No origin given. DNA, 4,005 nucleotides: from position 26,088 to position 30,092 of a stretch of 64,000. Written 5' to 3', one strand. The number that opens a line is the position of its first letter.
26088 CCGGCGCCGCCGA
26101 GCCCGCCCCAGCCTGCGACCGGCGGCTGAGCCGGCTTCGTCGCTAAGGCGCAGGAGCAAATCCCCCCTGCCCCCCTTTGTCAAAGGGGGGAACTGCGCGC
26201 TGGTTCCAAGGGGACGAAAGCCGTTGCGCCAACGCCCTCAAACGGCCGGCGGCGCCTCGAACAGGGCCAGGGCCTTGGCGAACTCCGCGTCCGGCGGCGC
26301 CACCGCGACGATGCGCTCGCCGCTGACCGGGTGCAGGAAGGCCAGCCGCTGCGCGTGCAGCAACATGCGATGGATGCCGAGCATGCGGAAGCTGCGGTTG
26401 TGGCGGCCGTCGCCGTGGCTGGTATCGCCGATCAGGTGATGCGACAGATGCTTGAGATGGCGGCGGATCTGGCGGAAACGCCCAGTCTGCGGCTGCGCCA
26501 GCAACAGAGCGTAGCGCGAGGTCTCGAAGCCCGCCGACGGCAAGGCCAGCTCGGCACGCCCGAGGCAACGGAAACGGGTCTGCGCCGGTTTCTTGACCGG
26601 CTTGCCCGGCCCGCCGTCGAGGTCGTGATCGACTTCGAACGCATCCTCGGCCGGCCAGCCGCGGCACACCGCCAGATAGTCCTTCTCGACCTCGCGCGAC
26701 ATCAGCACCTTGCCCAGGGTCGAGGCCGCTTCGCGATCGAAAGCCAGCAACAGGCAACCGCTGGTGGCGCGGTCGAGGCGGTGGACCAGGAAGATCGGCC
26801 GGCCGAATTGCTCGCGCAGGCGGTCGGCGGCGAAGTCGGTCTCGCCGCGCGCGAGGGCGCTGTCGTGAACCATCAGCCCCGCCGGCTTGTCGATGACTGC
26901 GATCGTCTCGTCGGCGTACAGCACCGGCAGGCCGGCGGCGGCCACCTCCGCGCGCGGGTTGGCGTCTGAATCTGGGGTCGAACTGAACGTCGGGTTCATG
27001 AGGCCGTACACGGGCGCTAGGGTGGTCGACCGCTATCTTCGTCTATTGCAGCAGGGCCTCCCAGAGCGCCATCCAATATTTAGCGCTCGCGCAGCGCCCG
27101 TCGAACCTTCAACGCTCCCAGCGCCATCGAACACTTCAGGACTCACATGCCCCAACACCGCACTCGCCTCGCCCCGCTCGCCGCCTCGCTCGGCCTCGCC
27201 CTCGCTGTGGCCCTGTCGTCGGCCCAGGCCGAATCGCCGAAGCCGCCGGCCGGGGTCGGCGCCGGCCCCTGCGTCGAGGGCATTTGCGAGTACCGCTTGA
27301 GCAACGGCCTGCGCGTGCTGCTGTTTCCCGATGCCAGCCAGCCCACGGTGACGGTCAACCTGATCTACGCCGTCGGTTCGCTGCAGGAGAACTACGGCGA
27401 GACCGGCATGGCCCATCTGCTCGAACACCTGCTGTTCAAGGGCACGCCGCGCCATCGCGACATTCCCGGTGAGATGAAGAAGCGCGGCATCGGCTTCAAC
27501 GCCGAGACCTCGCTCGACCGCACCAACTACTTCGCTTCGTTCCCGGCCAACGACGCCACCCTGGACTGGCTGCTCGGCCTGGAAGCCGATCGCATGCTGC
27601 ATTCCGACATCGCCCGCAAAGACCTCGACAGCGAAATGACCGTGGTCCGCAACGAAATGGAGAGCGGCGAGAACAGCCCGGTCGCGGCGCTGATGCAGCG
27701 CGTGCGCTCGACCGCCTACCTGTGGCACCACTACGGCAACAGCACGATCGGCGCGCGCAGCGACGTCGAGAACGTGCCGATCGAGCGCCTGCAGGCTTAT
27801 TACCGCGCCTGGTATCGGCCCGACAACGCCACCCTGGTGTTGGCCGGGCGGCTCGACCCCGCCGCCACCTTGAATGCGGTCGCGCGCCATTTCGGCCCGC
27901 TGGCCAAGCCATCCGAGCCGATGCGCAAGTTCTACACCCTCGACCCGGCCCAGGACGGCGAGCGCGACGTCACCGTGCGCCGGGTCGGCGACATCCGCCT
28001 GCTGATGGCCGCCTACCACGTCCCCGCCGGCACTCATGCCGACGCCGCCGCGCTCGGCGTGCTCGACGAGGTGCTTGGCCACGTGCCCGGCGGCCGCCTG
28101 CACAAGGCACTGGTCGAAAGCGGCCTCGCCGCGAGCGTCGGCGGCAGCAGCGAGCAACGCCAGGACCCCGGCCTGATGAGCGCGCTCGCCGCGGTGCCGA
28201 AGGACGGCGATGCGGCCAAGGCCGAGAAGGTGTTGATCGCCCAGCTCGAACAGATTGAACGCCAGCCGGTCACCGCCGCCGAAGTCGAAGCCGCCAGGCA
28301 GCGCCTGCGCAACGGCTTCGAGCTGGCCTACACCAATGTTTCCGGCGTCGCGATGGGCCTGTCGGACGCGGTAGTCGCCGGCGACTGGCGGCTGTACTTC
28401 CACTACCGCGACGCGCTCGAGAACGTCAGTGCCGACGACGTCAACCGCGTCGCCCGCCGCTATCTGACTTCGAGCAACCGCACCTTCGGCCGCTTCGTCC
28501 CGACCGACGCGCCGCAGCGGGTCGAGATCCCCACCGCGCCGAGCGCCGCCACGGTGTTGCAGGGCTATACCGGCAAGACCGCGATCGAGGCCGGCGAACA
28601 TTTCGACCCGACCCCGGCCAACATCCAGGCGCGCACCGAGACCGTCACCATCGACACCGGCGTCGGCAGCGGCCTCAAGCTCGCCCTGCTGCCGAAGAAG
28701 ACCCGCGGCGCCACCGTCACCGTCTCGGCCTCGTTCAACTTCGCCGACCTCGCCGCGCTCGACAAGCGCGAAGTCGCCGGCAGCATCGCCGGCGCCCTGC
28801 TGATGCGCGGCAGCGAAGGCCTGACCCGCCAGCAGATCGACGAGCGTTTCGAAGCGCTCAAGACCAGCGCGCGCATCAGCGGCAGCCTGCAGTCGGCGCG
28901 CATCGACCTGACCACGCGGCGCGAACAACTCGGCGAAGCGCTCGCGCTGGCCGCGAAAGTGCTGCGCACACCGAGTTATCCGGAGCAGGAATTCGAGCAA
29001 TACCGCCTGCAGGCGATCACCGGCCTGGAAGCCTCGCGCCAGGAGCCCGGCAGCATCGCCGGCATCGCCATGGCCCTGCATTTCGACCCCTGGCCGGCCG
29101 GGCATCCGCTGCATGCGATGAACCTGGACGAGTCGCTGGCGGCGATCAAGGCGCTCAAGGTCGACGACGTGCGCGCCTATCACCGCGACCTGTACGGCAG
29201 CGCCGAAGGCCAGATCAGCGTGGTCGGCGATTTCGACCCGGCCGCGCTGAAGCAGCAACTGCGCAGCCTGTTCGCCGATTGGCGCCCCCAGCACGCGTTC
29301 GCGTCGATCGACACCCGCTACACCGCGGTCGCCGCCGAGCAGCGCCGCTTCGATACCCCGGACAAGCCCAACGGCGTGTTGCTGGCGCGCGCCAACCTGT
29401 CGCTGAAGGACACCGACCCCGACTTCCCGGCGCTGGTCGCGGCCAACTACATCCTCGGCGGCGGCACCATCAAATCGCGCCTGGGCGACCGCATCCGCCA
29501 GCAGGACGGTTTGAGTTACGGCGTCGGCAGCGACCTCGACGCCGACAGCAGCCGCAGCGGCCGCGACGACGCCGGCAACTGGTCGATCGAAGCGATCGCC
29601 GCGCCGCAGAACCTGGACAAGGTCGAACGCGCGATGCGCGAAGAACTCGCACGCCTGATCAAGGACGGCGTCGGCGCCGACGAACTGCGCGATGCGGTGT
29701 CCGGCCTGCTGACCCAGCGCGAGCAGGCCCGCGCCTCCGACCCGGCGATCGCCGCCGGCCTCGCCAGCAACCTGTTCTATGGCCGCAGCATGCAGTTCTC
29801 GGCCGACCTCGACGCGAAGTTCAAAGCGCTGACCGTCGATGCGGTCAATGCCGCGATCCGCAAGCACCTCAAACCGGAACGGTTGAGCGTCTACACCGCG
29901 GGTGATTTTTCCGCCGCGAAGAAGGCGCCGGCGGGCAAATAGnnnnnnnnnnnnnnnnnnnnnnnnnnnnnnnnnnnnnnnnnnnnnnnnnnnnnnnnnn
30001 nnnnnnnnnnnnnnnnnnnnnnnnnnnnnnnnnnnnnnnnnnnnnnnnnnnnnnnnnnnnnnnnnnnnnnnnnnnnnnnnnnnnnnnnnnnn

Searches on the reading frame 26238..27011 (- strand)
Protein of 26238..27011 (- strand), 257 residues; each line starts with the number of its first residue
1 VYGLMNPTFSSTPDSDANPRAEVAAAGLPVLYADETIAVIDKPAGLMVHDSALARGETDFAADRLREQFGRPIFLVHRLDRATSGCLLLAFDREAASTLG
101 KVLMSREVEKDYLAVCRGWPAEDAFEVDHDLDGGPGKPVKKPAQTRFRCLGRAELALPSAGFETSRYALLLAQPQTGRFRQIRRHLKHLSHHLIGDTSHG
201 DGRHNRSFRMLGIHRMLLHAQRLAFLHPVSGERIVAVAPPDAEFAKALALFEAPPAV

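Call 75: search_protein_families(library=pfam, proteins=[window:26238-27011:-], max_evalue=0.00001)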
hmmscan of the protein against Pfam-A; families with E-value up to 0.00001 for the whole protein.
window:26238-27011:- (257 aa): 1 family
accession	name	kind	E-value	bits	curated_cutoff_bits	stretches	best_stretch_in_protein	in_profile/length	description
PF00849.27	PseudoU_synth_2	-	1.9e-29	103.3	26.8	1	37-188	2-152/152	RNA pseudouridylate synthase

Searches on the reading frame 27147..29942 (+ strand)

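Call 75: search_protein_families(library=pfam, proteins=[window:27147-29942:+], max_evalue=0.00001)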
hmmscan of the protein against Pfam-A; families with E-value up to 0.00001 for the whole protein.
window:27147-29942:+ (931 aa): 2 families
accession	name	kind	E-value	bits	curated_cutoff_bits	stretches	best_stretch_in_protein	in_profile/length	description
PF05193.26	Peptidase_M16_C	-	1.8e-63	214.1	23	2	211-387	3-181/181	Peptidase M16 inactive domain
PF00675.25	Peptidase_M16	-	2.6e-23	83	22.3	1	57-203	2-148/149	Insulinase (Peptidase family M16)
